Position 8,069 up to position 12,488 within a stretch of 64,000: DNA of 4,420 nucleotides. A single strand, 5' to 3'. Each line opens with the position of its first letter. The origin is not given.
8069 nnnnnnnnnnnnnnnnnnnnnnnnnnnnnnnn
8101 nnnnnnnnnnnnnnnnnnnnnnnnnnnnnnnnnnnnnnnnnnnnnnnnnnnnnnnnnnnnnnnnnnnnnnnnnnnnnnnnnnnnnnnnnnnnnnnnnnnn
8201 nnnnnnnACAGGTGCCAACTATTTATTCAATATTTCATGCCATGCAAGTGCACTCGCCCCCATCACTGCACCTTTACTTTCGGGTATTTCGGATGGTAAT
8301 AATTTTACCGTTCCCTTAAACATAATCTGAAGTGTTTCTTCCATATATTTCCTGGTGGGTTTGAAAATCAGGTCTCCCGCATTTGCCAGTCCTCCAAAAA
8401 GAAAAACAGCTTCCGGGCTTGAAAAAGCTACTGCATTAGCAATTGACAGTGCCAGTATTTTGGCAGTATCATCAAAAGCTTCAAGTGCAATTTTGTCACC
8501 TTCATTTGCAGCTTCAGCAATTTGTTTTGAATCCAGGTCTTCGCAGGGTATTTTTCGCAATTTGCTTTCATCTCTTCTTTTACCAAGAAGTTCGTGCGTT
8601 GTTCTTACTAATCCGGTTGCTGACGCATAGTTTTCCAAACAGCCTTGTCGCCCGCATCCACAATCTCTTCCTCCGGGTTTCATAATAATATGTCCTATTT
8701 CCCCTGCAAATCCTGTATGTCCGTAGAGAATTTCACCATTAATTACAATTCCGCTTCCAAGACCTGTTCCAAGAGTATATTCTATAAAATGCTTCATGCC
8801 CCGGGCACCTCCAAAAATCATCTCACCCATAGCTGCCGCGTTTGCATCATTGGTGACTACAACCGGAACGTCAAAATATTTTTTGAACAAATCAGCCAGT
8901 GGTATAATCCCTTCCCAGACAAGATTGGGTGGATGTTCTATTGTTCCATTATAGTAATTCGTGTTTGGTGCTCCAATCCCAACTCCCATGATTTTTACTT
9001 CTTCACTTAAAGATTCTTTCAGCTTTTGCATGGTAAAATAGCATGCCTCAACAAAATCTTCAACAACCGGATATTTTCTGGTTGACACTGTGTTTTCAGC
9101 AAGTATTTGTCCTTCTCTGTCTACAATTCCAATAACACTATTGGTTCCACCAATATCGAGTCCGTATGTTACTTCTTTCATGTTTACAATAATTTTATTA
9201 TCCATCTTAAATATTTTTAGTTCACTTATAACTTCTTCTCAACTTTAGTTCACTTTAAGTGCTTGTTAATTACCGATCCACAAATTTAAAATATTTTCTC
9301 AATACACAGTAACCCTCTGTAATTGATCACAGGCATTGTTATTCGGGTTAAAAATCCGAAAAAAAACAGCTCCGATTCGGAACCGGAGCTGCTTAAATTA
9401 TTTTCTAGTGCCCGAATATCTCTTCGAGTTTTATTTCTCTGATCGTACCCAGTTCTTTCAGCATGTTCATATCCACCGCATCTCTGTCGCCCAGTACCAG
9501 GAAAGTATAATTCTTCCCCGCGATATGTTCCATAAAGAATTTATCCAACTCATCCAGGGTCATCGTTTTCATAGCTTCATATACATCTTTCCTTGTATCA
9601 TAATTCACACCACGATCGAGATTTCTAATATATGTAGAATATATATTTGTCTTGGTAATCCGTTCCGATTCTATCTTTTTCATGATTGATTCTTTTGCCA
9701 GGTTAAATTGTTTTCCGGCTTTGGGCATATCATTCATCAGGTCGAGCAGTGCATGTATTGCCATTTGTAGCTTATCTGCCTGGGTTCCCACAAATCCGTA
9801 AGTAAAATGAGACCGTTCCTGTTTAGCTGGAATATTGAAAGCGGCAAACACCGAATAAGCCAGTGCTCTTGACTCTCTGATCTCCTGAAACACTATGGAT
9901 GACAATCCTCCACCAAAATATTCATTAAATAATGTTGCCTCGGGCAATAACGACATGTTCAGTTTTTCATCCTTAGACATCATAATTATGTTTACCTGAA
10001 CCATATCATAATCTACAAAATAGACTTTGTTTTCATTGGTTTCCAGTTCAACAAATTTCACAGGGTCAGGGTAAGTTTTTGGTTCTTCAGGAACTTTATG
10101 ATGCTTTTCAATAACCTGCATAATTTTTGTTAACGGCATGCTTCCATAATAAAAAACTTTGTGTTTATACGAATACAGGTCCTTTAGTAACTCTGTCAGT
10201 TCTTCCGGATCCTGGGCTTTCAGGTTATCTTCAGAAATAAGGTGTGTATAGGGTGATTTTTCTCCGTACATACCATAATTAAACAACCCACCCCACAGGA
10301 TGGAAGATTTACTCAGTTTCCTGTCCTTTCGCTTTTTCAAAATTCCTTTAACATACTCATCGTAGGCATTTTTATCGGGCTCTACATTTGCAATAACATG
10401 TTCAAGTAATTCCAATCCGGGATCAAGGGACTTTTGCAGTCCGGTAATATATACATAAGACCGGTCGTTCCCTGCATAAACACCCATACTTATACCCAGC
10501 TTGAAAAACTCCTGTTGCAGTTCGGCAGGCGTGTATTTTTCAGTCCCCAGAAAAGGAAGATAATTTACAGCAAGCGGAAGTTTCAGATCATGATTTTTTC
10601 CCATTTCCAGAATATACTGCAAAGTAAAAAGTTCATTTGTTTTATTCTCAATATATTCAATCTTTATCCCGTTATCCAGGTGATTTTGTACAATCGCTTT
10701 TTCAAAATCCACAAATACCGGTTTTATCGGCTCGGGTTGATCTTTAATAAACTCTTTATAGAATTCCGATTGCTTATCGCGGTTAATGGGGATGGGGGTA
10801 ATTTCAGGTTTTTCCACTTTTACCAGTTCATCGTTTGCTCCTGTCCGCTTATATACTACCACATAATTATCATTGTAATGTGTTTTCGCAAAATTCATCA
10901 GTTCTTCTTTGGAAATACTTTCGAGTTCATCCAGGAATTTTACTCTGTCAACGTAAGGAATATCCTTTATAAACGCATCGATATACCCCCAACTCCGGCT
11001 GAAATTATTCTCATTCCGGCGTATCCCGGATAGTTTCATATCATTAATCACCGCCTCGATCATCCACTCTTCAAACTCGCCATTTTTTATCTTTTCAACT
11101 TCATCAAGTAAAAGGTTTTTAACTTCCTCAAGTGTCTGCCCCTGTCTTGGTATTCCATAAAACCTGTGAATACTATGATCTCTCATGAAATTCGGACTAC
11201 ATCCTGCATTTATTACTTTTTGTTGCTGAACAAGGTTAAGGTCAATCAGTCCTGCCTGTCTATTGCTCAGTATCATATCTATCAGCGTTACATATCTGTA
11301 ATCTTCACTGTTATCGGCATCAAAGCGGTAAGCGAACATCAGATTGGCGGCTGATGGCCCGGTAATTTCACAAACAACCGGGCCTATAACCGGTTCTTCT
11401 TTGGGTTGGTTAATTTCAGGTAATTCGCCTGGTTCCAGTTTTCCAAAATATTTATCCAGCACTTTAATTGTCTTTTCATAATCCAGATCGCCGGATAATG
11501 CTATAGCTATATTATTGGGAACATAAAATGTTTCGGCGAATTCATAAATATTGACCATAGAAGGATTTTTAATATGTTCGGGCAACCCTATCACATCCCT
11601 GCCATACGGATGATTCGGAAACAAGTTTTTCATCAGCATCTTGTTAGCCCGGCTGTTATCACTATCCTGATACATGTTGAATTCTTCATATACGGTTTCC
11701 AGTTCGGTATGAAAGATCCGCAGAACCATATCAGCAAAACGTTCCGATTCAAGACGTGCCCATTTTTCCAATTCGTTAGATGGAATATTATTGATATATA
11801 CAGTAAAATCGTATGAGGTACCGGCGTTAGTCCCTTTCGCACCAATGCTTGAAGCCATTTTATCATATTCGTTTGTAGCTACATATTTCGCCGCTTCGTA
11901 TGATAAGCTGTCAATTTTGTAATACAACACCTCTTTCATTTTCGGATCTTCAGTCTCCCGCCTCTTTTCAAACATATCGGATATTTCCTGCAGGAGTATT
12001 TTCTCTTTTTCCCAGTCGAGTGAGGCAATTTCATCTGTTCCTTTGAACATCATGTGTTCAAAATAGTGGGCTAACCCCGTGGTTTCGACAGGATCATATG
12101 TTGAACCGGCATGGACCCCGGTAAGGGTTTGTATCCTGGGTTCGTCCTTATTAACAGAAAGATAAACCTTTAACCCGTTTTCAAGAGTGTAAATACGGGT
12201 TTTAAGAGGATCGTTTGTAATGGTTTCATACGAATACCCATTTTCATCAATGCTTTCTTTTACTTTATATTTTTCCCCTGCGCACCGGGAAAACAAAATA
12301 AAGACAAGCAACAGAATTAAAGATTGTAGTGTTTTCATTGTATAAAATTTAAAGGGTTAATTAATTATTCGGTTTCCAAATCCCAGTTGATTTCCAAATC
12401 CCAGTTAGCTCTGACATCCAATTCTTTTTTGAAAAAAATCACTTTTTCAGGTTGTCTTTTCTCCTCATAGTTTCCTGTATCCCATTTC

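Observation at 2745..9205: Seven co-directional genes look like a NagA/NagB-independent amino-sugar catabolic module feeding PPi-dependent glycolysis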

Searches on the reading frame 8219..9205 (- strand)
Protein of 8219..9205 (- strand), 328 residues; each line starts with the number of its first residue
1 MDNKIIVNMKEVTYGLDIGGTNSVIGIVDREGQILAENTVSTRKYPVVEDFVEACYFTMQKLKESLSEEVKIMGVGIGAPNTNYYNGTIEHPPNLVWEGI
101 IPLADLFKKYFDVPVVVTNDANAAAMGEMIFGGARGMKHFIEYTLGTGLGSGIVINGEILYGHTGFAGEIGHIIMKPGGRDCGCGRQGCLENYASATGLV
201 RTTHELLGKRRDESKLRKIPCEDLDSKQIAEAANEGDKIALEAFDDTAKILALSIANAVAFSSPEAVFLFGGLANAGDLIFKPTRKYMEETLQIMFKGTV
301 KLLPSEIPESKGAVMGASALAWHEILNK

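Call 4: search_protein_families(library=pfam, proteins=[window:8219-9205:-], max_evalue=0.01)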
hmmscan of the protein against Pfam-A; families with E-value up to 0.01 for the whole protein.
window:8219-9205:- (328 aa): 3 families
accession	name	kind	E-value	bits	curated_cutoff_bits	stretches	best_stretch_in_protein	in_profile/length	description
PF00480.26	ROK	-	5.3e-66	223.6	22.9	1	13-321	1-291/294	ROK family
PF02685.22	Glucokinase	-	1.5e-06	27.9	22.1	1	17-177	4-163/314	Glucokinase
PF01869.26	BcrAD_BadFG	-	2.7e-05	24.3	31.5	0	226-279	181-236/271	BadF/BadG/BcrA/BcrD ATPase family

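Call 5: search_protein_families(library=ncbifam, proteins=[window:8219-9205:-], max_evalue=0.01)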
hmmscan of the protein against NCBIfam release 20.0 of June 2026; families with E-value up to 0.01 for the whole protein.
window:8219-9205:- (328 aa): 15 families
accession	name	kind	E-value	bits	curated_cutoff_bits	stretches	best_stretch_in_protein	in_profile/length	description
TIGR00744.1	ROK_glcA_fam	subfamily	3.7e-70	236.7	260.35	1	15-327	2-314/318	ROK family glucokinase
NF047937.1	TransRegNagC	equivalog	1.2e-37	130.1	650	1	17-327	85-389/399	DNA-binding transcriptional regulator NagC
NF003461.0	PRK05082.1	subfamily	7.1e-34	117.5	283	1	13-290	3-259/291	N-acetylmannosamine kinase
NF047821.1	NactlManKinNanK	equivalog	3.7e-31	108.7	450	1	13-275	3-245/288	N-acetylmannosamine kinase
NF007251.0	PRK09698.1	equivalog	4.2e-31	108.3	253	1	8-325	3-300/304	allose kinase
NF049930.1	TransRegMlc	equivalog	6.1e-31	108.1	530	1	72-320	146-388/405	sugar metabolism global transcriptional regulator Mlc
NF007108.0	PRK09557.1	equivalog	4e-28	98.6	443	1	14-279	4-261/303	fructokinase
NF009835.0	PRK13310.1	equivalog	6.4e-28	97.9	380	1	13-279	2-261/303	N-acetylglucosamine kinase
NF045551.1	GK_Pyrobac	equivalog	1.8e-26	93.1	500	1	14-321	3-280/294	ATP-dependent glucokinase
NF042998.1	bglucokin_BglK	equivalog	4e-18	65.7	550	1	16-276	6-247/291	beta-glucoside kinase BglK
NF045550.1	FrctkaseScrK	equivalog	8e-16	58.3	400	1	14-197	6-188/293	fructokinase ScrK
NF009836.0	PRK13311.1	equivalog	5.8e-15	55.2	551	1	13-199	2-194/256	N-acetyl-D-glucosamine kinase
NF045942.1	PolPhglucPhase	equivalog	1.1e-10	41.7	250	1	13-174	2-155/242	polyphosphate--glucose phosphotransferase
TIGR00749.1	glk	equivalog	2.6e-06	26.9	225.45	1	17-274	4-270/315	glucokinase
NF001416.0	PRK00292.1-3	equivalog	0.00026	20.2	383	0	17-272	17-281/339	glucokinase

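Call 34: search_solved_structures(query=window:8219-9205:-, max_evalue=1e-10)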
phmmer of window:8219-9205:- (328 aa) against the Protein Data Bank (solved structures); distinct sequences matched with E-value up to 1e-10: 29.
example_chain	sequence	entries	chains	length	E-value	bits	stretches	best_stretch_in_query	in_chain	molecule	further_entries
3vgk_A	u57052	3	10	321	3.2e-48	167.5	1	12-308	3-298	Glucokinase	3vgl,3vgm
2qm1_A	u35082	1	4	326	5.2e-46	160.3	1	12-321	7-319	Glucokinase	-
2yhw_A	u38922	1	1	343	1.6e-31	112.6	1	15-276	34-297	BIFUNCTIONAL UDP-N-ACETYLGLUCOSAMINE 2-EPIMERASE/N-ACETYLMANNOSAMINE KINASE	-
3eo3_A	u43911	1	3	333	2.1e-31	112.2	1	15-276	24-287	Bifunctional UDP-N-acetylglucosamine 2-epimerase/N-acetylmannosamine kinase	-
2yhy_A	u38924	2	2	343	2.2e-31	112.2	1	15-276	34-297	BIFUNCTIONAL UDP-N-ACETYLGLUCOSAMINE 2-EPIMERASE/N-ACETYLMANNOSAMINE KINASE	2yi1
3vov_A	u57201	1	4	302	3.2e-29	105.1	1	14-274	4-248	Glucokinase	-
5f7r_E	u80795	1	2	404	9.5e-29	103.5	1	28-282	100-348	Lmo0178 protein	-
5f7p_E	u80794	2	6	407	9.7e-29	103.5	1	28-282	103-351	Lmo0178 protein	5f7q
3r8e_A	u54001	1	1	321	5e-28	101.2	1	13-320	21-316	Hypothetical sugar kinase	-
1z05_A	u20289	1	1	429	9.7e-27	96.9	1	28-315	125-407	transcriptional regulator, ROK family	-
6jdc_A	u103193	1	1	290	1.4e-22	83.3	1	15-289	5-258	N-acetylmannosamine kinase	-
6jdb_A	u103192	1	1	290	9.2e-22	80.6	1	15-289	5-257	N-acetylmannosamine kinase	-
5nck_A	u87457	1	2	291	1.2e-21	80.2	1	15-323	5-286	N-acetylmannosamine kinase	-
3bp8_A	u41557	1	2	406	1.7e-21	79.7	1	83-284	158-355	Putative NAGC-like transcriptional regulator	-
1z6r_A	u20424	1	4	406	1.8e-21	79.6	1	83-284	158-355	Mlc protein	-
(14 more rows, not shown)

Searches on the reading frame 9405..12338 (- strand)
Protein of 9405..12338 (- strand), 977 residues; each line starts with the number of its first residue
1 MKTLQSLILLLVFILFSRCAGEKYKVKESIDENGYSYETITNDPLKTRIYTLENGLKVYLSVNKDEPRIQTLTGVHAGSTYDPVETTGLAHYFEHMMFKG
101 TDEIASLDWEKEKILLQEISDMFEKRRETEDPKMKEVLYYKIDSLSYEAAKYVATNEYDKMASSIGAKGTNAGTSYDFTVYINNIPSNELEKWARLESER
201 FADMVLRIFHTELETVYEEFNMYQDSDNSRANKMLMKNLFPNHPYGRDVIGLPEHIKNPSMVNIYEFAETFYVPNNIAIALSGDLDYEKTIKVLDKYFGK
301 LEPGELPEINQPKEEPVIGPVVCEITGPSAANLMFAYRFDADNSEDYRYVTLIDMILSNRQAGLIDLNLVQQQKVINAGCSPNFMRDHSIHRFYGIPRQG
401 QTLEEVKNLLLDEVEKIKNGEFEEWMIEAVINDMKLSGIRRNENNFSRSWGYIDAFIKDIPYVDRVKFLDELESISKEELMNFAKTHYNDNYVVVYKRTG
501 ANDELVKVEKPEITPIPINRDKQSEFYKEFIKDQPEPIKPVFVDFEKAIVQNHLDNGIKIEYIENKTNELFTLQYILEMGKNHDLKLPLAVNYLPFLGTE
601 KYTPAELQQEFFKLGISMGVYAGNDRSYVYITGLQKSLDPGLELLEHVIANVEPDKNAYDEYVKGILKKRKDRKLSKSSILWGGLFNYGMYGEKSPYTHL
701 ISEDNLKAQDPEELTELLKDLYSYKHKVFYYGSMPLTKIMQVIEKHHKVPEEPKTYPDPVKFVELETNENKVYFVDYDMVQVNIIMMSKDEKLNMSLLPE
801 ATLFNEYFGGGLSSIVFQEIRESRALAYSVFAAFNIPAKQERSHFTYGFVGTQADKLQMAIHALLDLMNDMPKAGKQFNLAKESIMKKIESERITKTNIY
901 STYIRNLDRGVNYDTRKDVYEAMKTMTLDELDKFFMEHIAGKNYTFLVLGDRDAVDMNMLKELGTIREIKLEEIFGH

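Call 4: search_protein_families(library=pfam, proteins=[window:9405-12338:-], max_evalue=0.01)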
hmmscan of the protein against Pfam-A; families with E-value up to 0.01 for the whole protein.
window:9405-12338:- (977 aa): 2 families
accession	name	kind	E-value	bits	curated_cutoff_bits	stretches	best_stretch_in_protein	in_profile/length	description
PF05193.26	Peptidase_M16_C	-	2.6e-36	125.6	23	2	264-432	7-179/181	Peptidase M16 inactive domain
PF00675.25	Peptidase_M16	-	2.1e-20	73.6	22.3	2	75-107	19-51/149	Insulinase (Peptidase family M16)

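Call 5: search_protein_families(library=ncbifam, proteins=[window:9405-12338:-], max_evalue=0.01)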
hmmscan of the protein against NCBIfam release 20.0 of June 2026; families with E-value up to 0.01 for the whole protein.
window:9405-12338:- (977 aa): 4 families
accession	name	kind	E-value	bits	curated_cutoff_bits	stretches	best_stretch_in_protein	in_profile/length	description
NF047422.1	YfmF_fam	equivalog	1.4e-18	67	285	2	702-928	167-391/412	EF-P 5-aminopentanol modification-associated protein YfmF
NF011681.0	PRK15101.1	equivalog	8.6e-13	47.2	765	1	38-102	32-99/961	pitrilysin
NF047421.1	YfmH_fam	equivalog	9.3e-13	48.1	250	1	170-297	89-217/425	EF-P 5-aminopentanol modification-associated protein YfmH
TIGR02110.1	PQQ_syn_pqqF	equivalog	1e-08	34.5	320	1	50-102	3-55/697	pyrroloquinoline quinone biosynthesis protein PqqF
